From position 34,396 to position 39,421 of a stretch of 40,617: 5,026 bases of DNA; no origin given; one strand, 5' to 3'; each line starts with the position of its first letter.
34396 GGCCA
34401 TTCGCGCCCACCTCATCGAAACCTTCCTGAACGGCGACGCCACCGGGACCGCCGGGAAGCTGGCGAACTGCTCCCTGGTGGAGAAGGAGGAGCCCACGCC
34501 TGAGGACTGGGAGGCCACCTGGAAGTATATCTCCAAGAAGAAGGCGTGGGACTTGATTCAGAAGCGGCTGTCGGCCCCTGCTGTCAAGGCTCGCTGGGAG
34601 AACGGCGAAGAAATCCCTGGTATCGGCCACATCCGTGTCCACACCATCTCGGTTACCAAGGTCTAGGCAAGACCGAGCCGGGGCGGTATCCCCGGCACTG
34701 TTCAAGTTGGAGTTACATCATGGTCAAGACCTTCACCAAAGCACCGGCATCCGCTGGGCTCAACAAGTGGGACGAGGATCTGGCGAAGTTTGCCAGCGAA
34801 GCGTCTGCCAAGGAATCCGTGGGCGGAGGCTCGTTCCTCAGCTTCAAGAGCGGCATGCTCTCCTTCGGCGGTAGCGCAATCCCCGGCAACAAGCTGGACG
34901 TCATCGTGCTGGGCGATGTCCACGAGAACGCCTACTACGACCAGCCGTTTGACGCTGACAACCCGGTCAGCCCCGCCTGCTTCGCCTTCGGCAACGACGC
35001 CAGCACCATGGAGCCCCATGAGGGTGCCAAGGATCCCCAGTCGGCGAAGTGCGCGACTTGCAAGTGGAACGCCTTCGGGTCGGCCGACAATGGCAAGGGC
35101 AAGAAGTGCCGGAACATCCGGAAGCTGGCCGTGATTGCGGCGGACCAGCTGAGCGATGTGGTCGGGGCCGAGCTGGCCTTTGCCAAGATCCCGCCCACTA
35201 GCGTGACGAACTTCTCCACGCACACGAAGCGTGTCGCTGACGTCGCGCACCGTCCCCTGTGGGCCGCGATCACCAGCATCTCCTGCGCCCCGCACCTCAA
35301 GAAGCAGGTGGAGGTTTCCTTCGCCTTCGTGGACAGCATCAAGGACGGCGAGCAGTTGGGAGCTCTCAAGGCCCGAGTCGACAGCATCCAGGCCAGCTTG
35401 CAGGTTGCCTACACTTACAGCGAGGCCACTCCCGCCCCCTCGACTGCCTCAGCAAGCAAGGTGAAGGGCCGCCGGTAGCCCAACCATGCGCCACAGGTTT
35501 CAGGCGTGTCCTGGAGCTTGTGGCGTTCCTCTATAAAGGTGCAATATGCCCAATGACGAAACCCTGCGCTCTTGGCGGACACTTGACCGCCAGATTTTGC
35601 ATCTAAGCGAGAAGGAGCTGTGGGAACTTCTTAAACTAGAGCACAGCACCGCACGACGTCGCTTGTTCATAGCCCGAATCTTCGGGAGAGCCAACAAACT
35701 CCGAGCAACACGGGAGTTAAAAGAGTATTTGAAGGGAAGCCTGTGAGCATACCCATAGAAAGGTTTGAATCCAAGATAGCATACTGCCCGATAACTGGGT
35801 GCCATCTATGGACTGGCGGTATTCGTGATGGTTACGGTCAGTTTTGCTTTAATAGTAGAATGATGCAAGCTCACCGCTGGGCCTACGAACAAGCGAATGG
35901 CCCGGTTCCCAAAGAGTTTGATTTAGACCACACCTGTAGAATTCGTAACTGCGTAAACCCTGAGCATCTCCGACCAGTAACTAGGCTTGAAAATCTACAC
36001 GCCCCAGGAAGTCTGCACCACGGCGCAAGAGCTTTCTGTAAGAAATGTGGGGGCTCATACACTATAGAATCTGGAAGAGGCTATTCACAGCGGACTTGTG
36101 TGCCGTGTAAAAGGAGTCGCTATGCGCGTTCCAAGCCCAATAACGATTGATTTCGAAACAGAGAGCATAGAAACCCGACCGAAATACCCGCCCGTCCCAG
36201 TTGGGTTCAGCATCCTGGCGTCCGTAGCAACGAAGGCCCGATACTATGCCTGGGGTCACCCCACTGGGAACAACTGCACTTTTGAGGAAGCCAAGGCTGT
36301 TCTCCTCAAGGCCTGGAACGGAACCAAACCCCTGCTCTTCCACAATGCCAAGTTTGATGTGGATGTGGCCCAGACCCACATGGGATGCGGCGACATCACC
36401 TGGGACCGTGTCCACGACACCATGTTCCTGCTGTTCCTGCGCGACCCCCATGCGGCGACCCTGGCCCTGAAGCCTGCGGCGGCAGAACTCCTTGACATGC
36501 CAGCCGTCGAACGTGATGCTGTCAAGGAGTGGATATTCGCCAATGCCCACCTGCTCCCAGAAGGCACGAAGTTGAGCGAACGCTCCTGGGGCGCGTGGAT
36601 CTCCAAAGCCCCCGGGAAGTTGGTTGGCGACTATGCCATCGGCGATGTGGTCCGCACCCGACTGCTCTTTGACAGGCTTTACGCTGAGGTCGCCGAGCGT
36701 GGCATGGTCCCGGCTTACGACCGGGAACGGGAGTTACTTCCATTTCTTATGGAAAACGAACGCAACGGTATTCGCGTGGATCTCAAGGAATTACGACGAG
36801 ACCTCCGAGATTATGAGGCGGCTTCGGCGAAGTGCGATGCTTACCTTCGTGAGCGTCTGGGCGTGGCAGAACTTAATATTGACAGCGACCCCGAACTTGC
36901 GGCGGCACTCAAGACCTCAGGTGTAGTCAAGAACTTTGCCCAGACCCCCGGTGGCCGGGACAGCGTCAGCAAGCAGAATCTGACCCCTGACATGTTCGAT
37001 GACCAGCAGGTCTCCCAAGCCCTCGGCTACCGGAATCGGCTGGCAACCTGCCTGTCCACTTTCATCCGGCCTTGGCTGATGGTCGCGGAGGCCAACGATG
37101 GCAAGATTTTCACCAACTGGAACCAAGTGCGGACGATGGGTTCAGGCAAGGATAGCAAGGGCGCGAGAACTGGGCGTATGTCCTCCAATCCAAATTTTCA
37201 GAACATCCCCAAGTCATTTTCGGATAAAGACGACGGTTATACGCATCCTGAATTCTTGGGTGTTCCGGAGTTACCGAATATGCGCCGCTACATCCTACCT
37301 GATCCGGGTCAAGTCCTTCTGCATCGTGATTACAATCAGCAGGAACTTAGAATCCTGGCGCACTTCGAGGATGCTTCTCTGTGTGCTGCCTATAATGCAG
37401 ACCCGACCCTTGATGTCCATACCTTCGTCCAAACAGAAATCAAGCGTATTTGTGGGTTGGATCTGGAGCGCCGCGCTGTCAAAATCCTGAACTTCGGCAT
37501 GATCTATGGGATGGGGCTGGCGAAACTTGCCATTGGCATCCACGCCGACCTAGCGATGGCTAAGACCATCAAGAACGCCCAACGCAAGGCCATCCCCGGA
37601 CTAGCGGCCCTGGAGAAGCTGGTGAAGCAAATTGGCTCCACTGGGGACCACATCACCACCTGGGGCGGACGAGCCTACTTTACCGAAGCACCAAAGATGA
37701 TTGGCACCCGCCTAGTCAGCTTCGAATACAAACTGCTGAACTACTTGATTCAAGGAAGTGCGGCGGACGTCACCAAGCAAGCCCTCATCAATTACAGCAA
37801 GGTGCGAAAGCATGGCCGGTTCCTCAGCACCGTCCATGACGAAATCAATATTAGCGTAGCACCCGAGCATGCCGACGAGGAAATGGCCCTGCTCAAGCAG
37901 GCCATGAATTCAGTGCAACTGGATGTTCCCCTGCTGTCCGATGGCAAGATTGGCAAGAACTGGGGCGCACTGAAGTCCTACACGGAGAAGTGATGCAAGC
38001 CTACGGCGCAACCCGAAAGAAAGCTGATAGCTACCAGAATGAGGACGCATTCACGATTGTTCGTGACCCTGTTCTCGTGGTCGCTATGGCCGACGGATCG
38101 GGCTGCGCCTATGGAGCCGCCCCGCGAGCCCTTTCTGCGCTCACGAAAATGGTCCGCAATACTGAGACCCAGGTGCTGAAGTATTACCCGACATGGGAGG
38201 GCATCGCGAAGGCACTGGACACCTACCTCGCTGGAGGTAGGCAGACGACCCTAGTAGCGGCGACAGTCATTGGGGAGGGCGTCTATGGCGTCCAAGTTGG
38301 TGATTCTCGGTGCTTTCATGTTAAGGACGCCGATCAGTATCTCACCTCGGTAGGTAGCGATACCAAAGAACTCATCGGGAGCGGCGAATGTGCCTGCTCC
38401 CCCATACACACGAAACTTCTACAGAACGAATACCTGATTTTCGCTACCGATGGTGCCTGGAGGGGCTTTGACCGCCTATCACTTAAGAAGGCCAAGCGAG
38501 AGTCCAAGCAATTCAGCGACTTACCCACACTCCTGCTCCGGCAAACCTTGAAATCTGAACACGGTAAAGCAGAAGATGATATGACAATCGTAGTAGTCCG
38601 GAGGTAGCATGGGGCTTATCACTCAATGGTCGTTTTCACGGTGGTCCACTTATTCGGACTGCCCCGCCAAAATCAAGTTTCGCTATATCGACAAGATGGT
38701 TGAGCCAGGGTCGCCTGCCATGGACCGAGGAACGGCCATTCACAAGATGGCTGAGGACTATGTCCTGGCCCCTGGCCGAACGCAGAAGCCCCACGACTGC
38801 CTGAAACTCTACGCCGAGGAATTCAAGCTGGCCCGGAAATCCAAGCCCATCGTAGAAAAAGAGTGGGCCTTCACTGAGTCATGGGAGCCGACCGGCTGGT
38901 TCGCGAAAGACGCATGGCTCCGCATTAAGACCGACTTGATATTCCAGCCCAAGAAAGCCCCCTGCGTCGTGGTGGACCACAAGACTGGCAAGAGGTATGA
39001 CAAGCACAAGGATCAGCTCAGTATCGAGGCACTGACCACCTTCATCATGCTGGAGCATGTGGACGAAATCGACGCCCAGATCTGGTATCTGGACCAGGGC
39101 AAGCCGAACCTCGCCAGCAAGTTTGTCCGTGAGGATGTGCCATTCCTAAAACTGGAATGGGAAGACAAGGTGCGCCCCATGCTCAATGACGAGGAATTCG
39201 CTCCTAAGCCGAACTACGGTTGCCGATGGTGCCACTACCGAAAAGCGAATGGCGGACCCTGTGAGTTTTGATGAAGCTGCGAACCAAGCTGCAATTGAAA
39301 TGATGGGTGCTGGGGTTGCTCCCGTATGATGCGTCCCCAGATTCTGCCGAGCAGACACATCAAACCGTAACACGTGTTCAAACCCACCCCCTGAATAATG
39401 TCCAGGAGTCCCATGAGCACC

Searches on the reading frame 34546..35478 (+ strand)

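Call 43: search_protein_families(library=phrogs, proteins=[window:34546-35478:+], max_evalue=0.001)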
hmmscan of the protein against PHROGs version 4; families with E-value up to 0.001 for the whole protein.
window:34546-35478:+ (310 aa): 2 families
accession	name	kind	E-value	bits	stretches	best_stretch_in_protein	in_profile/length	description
phrog_27714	-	unknown function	1.9e-18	68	1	72-288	45-253/292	-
phrog_23155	-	unknown function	3.5e-13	50.4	1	122-247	74-184/255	-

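Call 44: search_protein_families(library=pfam, proteins=[window:34546-35478:+], max_evalue=0.001)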
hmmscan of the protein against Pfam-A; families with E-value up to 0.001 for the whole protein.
window:34546-35478:+ (310 aa): 0 families

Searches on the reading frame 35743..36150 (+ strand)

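Call 43: search_protein_families(library=phrogs, proteins=[window:35743-36150:+], max_evalue=0.001)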
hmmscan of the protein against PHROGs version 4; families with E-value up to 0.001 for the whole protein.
window:35743-36150:+ (135 aa): 9 families
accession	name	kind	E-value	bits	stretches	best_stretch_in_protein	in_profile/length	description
phrog_826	-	DNA, RNA and nucleotide metabolism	8.5e-32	111.8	1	4-130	70-202/281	HNH endonuclease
phrog_3593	-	DNA, RNA and nucleotide metabolism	9.4e-26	91.8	1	6-85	57-137/210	HNH endonuclease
phrog_1872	-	DNA, RNA and nucleotide metabolism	2.3e-25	90.4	1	17-88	33-109/166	endonuclease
phrog_6254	-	DNA, RNA and nucleotide metabolism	3.9e-18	67.2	1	11-130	5-120/154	HNH endonuclease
phrog_4842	-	DNA, RNA and nucleotide metabolism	3.6e-13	50.6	1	6-79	65-138/154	HNH endonuclease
phrog_59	-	DNA, RNA and nucleotide metabolism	7.4e-13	49.6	1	27-85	172-232/423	HNH endonuclease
phrog_99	-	DNA, RNA and nucleotide metabolism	9.4e-13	49.6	1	3-85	109-202/383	HNH endonuclease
phrog_1492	-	DNA, RNA and nucleotide metabolism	1.7e-08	35.1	1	18-131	78-208/414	HNH endonuclease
phrog_10495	-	DNA, RNA and nucleotide metabolism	8.4e-05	23.7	1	51-84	18-51/63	HNH endonuclease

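Call 44: search_protein_families(library=pfam, proteins=[window:35743-36150:+], max_evalue=0.001)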
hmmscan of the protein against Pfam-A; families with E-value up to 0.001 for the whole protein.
window:35743-36150:+ (135 aa): 1 family
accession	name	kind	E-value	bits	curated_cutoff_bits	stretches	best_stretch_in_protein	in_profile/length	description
PF13392.12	HNH_3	-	5.4e-15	55.2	24.8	1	43-85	3-45/46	HNH endonuclease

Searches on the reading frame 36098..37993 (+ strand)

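Call 7: search_protein_families(library=phrogs, proteins=[window:36098-37993:+], max_evalue=0.001)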
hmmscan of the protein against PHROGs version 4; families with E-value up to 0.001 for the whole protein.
window:36098-37993:+ (631 aa): 6 families
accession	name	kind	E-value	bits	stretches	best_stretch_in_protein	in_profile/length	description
phrog_17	-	DNA, RNA and nucleotide metabolism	4.6e-87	294.3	1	14-628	672-1236/1445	DNA polymerase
phrog_15971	-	DNA, RNA and nucleotide metabolism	2.3e-24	87.2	1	351-623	128-373/376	DNA polymerase I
phrog_12241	-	DNA, RNA and nucleotide metabolism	7.4e-14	52.6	1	15-128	130-245/502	DNA polymerase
phrog_2573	-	DNA, RNA and nucleotide metabolism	2.4e-09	37.8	1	455-610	83-252/336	DNA polymerase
phrog_10285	-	DNA, RNA and nucleotide metabolism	4.3e-08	33.6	1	537-623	234-319/321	DNA polymerase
phrog_5995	-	DNA, RNA and nucleotide metabolism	7.7e-07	29.9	1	546-628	83-181/236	DNA polymerase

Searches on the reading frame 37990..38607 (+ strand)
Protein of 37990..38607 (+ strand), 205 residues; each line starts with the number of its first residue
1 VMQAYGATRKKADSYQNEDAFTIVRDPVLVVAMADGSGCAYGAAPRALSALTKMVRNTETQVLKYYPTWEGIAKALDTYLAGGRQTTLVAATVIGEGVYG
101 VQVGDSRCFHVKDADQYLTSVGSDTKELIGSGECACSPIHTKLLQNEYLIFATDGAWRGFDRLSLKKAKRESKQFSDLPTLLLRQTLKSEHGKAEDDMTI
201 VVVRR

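Call 43: search_protein_families(library=phrogs, proteins=[window:37990-38607:+], max_evalue=0.001)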
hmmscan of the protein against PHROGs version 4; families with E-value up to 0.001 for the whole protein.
window:37990-38607:+ (205 aa): 1 family
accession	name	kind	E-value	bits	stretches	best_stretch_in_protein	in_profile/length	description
phrog_5650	-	unknown function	1.4e-06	28.3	0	2-117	278-399/565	-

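Call 44: search_protein_families(library=pfam, proteins=[window:37990-38607:+], max_evalue=0.001)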
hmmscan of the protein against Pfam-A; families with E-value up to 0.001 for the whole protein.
window:37990-38607:+ (205 aa): 2 families
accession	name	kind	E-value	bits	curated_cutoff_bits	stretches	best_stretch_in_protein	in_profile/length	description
PF13672.11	PP2C_2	-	0.00066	19.7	24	0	14-133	9-143/209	Protein phosphatase 2C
PF07228.17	SpoIIE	-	0.00098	19.6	25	0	98-205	75-191/192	Stage II sporulation protein E (SpoIIE)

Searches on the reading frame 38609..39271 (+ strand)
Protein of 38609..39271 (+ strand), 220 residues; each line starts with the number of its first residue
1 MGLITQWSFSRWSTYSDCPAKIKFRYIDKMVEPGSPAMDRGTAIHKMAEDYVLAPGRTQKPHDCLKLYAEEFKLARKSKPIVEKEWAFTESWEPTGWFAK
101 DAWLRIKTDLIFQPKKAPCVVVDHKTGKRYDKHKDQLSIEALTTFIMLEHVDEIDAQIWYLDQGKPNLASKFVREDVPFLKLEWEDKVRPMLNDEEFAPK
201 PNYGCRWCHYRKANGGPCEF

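Call 43: search_protein_families(library=phrogs, proteins=[window:38609-39271:+], max_evalue=0.001)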
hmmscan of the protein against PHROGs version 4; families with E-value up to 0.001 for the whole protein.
window:38609-39271:+ (220 aa): 2 families
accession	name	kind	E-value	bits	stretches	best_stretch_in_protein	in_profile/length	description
phrog_69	-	DNA, RNA and nucleotide metabolism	1.2e-21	78.3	1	7-211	90-320/501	exonuclease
phrog_1218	-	DNA, RNA and nucleotide metabolism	1.6e-10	41.8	1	6-77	9-84/364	exonuclease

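Call 44: search_protein_families(library=pfam, proteins=[window:38609-39271:+], max_evalue=0.001)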
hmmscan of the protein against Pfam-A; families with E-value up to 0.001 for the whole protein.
window:38609-39271:+ (220 aa): 1 family
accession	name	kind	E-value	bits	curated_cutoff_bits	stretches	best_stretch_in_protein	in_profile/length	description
PF12705.13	PDDEXK_1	-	5.2e-16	59.8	22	1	6-212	1-244/247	PD-(D/E)XK nuclease superfamily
